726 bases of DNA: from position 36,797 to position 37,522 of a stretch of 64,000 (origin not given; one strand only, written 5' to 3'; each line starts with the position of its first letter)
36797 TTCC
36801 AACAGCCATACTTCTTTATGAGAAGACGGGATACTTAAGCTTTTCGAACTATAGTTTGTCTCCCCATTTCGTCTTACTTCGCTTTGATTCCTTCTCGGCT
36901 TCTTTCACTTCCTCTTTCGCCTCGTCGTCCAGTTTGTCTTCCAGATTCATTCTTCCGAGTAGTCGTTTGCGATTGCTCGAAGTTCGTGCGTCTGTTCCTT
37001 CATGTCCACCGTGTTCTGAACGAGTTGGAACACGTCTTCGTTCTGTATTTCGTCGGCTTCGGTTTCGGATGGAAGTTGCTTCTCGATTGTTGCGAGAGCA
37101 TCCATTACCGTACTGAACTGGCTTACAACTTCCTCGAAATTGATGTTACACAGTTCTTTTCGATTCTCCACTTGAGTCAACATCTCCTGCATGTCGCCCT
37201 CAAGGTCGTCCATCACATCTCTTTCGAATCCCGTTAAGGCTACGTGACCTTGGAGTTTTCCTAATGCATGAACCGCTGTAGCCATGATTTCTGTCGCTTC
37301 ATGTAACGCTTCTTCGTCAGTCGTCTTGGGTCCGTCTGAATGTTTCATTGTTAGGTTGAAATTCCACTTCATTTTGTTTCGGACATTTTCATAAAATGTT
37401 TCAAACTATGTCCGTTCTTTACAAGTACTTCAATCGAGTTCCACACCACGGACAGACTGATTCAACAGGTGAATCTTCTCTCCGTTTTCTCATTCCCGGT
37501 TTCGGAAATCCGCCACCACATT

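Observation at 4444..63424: Massively over-represented 9-12-mer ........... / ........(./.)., partly promoter-proximal and partly intragenic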

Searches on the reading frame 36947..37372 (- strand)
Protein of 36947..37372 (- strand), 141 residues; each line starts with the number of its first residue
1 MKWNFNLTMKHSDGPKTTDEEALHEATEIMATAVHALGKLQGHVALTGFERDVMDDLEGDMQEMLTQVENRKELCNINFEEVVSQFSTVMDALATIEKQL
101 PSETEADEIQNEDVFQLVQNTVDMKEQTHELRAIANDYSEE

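Call 44: search_protein_families(library=pfam, max_evalue=0.01, proteins=[window:36947-37372:-])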
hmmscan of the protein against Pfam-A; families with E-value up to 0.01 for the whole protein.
window:36947-37372:- (141 aa): 2 families
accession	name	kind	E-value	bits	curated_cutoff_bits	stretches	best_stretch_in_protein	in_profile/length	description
PF10498.14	IFT57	-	2.6e-05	23.8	40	1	52-137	243-328/360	Intra-flagellar transport protein 57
PF25100.1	DUF7809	-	0.0059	17.3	27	0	39-92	42-102/160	Domain of unknown function (DUF7809)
